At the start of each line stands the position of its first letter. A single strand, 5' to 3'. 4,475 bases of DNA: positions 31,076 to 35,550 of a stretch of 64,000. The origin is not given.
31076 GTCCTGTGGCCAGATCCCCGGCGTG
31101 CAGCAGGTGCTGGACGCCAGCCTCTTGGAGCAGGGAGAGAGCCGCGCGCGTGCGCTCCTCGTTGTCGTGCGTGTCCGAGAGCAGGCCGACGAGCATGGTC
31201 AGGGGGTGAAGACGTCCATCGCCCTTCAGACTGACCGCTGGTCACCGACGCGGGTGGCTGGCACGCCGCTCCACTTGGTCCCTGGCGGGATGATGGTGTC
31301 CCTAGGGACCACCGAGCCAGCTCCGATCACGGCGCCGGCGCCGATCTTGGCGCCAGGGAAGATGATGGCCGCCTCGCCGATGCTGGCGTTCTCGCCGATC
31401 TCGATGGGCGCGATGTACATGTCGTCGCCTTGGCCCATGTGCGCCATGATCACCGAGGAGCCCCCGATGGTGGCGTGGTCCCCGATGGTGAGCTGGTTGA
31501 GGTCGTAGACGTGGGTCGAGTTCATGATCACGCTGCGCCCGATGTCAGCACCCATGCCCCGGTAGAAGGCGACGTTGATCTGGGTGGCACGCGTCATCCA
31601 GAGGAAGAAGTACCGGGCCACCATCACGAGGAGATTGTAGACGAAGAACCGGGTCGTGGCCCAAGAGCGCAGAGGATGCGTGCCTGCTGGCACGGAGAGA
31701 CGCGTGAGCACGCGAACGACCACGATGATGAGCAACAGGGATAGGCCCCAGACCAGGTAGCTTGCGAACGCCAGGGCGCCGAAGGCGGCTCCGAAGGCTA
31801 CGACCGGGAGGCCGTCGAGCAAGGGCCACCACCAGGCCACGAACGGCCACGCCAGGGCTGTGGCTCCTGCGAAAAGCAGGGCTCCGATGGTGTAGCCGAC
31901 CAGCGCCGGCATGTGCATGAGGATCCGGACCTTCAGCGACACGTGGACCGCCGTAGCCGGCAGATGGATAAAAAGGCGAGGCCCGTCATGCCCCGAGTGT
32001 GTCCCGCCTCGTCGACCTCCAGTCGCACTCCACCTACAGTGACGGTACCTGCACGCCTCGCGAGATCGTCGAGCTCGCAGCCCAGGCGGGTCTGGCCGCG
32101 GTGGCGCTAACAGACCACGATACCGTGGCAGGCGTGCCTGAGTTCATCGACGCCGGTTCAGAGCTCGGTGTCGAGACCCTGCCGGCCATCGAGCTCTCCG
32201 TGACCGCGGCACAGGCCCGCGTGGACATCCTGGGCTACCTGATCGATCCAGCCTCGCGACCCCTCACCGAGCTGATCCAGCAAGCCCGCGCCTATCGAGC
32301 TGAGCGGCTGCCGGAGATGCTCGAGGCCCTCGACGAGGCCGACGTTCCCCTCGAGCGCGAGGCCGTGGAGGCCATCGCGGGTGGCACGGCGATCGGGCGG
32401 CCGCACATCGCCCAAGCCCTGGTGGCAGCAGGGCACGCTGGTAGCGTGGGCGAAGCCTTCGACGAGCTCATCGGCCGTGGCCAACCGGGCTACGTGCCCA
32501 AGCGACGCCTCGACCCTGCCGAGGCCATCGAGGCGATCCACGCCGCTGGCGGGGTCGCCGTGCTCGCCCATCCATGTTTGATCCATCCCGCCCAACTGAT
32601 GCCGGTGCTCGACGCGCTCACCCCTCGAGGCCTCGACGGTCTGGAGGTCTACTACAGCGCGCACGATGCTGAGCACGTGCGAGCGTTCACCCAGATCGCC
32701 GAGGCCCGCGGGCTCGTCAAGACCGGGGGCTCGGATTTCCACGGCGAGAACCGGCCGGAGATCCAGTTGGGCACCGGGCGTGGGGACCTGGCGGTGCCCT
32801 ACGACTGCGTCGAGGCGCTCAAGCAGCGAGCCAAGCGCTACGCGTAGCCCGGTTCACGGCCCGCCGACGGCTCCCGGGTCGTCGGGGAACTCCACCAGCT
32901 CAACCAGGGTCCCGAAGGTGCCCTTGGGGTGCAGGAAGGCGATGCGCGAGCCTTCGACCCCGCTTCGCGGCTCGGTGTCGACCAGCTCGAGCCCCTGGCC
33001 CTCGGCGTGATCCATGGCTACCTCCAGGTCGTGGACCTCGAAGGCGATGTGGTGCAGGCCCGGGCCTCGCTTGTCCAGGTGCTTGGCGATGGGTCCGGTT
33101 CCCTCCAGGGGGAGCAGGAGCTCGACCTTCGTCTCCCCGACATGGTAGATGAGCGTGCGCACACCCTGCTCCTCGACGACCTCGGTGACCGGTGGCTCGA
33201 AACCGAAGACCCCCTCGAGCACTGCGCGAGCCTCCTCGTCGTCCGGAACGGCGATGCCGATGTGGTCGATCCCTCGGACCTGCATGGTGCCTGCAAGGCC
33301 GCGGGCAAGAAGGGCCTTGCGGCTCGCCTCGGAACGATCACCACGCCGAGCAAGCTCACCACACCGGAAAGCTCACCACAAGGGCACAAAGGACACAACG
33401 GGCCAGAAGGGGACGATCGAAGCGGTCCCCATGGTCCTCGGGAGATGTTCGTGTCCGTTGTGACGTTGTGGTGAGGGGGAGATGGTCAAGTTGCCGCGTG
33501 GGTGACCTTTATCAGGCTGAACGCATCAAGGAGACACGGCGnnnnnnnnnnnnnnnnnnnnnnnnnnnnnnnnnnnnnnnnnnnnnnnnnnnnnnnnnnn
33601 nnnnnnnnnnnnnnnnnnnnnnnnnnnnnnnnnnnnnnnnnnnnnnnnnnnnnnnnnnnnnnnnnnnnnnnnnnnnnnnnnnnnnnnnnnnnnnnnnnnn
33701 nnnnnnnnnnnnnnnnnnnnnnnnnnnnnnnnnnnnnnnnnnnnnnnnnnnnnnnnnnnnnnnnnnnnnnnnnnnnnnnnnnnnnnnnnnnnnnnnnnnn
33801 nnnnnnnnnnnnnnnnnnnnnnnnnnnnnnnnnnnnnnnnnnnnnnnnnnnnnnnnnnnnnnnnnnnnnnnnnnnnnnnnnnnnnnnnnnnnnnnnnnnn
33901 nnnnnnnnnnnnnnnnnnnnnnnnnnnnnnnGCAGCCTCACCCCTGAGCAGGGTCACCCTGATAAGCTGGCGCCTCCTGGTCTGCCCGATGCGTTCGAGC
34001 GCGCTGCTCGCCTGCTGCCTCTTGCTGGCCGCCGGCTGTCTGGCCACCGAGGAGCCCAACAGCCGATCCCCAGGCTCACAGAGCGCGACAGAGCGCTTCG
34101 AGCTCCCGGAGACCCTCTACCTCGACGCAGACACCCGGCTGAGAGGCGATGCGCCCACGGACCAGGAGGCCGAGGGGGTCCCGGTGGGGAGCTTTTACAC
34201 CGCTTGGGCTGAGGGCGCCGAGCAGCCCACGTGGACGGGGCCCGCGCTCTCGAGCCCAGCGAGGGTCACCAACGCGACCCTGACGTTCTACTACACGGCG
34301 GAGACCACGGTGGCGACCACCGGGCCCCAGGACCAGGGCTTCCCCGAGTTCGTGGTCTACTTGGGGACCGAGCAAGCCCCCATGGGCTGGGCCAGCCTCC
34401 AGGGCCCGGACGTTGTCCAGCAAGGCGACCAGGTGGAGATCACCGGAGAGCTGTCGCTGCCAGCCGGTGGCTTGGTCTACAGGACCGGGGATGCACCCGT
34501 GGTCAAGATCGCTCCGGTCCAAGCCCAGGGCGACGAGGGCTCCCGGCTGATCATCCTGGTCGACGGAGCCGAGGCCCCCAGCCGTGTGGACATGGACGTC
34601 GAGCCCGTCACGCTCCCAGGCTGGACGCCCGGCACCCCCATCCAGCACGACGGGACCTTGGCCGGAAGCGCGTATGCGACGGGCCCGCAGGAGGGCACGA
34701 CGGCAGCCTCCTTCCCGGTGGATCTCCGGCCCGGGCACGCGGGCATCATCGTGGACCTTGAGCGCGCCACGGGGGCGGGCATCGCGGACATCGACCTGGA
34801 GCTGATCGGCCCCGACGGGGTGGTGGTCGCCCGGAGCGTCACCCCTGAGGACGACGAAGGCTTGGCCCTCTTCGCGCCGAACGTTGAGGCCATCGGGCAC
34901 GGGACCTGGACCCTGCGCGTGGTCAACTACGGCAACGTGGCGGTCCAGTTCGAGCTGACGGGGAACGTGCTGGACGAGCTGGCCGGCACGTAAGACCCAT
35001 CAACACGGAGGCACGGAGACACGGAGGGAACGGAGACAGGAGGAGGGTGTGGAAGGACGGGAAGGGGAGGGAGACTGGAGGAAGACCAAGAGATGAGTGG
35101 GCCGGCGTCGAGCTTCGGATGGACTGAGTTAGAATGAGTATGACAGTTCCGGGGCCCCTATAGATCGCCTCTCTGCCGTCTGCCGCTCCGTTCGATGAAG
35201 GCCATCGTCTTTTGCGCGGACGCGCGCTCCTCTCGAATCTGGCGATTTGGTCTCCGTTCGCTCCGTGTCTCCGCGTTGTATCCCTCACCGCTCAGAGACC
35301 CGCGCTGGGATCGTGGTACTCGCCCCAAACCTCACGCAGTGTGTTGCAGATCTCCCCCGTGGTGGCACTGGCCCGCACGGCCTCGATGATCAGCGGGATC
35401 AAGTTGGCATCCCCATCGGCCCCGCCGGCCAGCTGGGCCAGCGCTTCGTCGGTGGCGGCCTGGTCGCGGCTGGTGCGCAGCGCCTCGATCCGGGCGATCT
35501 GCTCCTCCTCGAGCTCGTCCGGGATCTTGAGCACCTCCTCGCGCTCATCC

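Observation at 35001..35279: Periodic-arm palindromic element, copy 2 (longer paralogue of 28621)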

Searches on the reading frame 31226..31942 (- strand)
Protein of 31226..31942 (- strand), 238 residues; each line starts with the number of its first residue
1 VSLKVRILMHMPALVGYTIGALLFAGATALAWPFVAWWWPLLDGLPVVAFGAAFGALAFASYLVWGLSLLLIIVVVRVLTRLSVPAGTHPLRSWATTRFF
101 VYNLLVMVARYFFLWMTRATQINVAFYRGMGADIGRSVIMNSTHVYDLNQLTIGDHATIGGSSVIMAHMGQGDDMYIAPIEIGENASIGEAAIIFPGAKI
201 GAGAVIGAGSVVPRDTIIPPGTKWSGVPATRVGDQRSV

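Call 115: search_protein_families(library=ncbifam, proteins=[window:31226-31942:-], max_evalue=0.00001)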
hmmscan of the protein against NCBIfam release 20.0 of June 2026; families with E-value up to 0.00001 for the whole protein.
window:31226-31942:- (238 aa): 15 families
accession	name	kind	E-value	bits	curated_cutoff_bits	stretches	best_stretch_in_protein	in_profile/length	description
TIGR02353.1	NRPS_term_dom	equivalog_domain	6.8e-25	87.5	423.1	1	126-235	107-216/695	Pls/PosA family non-ribosomal peptide synthetase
NF007797.0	PRK10502.1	subfamily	4.3e-13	49.3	192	1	144-232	86-176/183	WcaF family extracellular polysaccharide biosynthesis acetyltransferase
NF058585.1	HptprglPActTf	PfamEq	8.2e-12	45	300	1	129-230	53-155/172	heptaprenylglyceryl phosphate O-acetyltransferase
TIGR03570.1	NeuD_NnaD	subfamily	6.5e-11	42.2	160.8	1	132-229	118-201/202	NeuD/PglB/VioB family sugar acetyltransferase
NF007076.0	PRK09527.1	equivalog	7.8e-11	41.8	347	1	172-230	124-180/203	galactoside O-acetyltransferase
NF050158.1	CarbAnhydGPos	equivalog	7.8e-10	38.7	250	1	132-232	44-140/172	gamma carbonic anhydrase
TIGR03532.1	DapD_Ac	equivalog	6.2e-09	35.8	231.75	1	130-232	115-211/231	2,3,4,5-tetrahydropyridine-2,6-dicarboxylate N-acetyltransferase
TIGR03308.1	phn_thr-fam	hypoth_equivalog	1.4e-08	34.8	201.65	1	179-232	108-159/204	phosphonate metabolim protein, transferase hexapeptide repeat family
NF038307.1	EPS_acetyl_HpsU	equivalog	1.7e-07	31.1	305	0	145-228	86-171/178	hormogonium polysaccharide biosynthesis acetyltransferase HpsU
NF007240.0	PRK09677.1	equivalog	1.7e-07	30.9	243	1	177-230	128-179/192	putative lipopolysaccharide biosynthesis O-acetyl transferase WbbJ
TIGR04008.1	WcaF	equivalog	5.4e-07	29.7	326.3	0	146-230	87-173/180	colanic acid biosynthesis acetyltransferase WcaF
NF007499.0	PRK10092.1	equivalog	4.1e-06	26.7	314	0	176-229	126-177/183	maltose O-acetyltransferase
NF000311.1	Vat_ABCDEFH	equivalog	4.2e-06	26.5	300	1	179-232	110-161/201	Vat family streptogramin A O-acetyltransferase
NF002060.0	PRK00892.1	subfamily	4.4e-06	26.1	207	0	181-218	115-152/345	UDP-3-O-(3-hydroxymyristoyl)glucosamine N-acyltransferase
NF041874.1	EPS_EpsC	equivalog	8.8e-06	25.5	150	0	87-232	27-164/168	serine O-acetyltransferase EpsC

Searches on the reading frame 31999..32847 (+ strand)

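Call 13: search_protein_families(library=pfam, proteins=[window:31999-32847:+])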
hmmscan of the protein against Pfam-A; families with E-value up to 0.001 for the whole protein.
window:31999-32847:+ (282 aa): 1 family
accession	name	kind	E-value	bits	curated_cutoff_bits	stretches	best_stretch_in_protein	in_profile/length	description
PF02811.25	PHP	-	3.6e-13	50.6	26.4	1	6-95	1-81/164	PHP domain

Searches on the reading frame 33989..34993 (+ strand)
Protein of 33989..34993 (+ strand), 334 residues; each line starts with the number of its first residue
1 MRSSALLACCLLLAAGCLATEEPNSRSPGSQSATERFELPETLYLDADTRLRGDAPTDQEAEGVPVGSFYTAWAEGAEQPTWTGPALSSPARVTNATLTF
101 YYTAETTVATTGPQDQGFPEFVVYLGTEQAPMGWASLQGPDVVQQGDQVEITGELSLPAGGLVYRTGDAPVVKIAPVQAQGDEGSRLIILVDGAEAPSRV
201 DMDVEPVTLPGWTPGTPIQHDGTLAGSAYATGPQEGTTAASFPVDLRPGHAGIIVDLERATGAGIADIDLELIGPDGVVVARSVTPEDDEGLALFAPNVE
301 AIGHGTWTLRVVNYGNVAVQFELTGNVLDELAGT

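Call 13: search_protein_families(library=pfam, proteins=[window:33989-34993:+])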
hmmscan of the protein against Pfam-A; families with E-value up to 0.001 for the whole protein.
window:33989-34993:+ (334 aa): 0 families

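Call 39: find_homologous_proteins(query=window:33989-34993:+)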
Query window:33989-34993:+ (334 aa): 27 proteins with E <= 0.001 among 8000 candidates.
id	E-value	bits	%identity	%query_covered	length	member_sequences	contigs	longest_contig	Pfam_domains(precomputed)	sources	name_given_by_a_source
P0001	5.7e-217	738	100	100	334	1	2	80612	-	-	-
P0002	3.1e-110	387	60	97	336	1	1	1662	-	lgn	-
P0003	9.5e-107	375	55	99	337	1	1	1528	-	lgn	-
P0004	1.4e-106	375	57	98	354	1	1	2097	-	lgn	-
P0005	4.2e-102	360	58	94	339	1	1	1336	-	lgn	-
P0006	8.7e-102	359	56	98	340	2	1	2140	-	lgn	-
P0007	1.3e-99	352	56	98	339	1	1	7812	-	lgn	-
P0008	1.7e-99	352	54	98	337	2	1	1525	-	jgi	jgi:hypothetical protein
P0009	9.8e-99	349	53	100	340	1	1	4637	-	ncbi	-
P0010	2.7e-98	348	58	87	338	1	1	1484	-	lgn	-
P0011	5.5e-98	347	56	97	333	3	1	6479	-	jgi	jgi:hypothetical protein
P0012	1.4e-97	345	53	98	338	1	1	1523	-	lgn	-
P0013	3.2e-97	344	54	97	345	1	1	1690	-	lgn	-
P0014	1.2e-96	342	55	98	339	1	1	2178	-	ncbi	-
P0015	2.5e-95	338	54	98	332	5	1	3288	-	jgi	-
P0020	5.2e-91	324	52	99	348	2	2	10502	-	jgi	-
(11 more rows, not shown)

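Call 40: find_encoding_contigs(protein=P0001, flank=3000, max_places=4)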
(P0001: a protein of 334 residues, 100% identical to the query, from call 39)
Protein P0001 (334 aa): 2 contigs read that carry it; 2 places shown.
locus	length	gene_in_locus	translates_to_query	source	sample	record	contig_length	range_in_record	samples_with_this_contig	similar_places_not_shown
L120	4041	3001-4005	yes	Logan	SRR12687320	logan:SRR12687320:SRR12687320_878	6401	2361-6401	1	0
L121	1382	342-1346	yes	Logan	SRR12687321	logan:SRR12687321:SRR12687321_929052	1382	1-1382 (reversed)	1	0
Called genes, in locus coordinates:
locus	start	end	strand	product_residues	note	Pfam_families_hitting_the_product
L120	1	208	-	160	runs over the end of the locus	PF00149:Metallophos (faint), PF12850:Metallophos_2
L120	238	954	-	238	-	PF00132:Hexapep (weak), PF14602:Hexapep_2 (weak)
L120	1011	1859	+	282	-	PF02811:PHP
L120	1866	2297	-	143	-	PF00903:Glyoxalase, PF13669:Glyoxalase_4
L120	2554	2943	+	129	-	-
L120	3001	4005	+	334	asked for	-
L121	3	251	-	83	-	?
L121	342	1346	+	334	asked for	-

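Call 41: find_encoding_contigs(protein=P0020, flank=3000, max_places=2)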
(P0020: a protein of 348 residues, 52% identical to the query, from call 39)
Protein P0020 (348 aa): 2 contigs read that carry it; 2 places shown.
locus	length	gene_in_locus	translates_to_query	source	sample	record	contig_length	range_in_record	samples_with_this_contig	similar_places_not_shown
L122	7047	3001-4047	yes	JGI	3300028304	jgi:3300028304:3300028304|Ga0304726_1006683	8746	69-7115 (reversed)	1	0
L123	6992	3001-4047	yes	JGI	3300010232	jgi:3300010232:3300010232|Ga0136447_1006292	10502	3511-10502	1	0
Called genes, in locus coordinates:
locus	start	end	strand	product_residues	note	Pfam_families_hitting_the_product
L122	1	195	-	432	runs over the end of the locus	-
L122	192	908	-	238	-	-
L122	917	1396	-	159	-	-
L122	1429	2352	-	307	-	-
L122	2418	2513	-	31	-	-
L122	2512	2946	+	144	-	-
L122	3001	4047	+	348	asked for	-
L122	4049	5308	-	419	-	PF12704:MacB_PCD, PF02687:FtsX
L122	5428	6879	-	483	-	PF07705:CARDB (faint)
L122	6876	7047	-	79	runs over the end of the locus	PF00005:ABC_tran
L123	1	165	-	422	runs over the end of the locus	-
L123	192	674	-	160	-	-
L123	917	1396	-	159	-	-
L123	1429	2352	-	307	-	-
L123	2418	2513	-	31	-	-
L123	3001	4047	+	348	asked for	-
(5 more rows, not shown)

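Call 42: find_encoding_contigs(protein=P0007, flank=3000, max_places=2)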
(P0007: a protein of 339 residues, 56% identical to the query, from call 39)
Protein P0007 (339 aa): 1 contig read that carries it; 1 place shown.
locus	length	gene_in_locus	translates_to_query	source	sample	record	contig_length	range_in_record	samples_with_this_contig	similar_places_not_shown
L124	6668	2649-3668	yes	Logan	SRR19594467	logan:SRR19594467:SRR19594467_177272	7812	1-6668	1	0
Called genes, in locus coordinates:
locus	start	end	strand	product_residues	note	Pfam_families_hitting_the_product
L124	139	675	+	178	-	-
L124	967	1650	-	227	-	-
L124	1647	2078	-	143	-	PF00903:Glyoxalase, PF13468:Glyoxalase_3, PF13669:Glyoxalase_4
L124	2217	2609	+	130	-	-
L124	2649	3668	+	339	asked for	-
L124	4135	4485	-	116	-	-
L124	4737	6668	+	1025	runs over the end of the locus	?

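Call 43: find_encoding_contigs(protein=P0011, flank=3000, max_places=2)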
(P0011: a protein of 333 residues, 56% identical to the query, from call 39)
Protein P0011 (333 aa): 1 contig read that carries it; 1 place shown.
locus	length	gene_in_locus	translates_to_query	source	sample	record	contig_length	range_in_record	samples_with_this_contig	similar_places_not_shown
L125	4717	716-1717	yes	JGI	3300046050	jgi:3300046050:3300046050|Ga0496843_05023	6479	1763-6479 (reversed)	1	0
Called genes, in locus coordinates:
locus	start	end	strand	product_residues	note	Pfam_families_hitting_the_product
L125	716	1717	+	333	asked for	-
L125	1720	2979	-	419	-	PF12704:MacB_PCD, PF02687:FtsX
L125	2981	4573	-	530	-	PF10633:NPCBM_assoc (faint), PF07705:CARDB (faint)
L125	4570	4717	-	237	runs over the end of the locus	PF00005:ABC_tran, PF13304:AAA_21 (weak)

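Call 44: find_encoding_contigs(protein=P0009, flank=3000, max_places=2)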
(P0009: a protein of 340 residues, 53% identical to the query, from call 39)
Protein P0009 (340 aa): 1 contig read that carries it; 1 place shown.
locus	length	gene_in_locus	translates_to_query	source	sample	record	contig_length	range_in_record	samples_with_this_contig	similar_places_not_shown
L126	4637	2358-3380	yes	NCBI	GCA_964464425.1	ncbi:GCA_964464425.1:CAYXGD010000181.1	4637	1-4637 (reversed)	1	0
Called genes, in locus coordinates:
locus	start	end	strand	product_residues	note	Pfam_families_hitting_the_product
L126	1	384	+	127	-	?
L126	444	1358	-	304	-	-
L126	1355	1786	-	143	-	PF00903:Glyoxalase, PF13468:Glyoxalase_3, PF13669:Glyoxalase_4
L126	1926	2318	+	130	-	-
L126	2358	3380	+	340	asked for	-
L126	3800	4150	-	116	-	-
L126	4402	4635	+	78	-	?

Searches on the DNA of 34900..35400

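Call 19: search_rna_families(source=window, start=34900, end=35400, threshold=evalue, max_evalue=10)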
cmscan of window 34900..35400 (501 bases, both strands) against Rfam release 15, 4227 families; matches with E-value up to 10: 0.
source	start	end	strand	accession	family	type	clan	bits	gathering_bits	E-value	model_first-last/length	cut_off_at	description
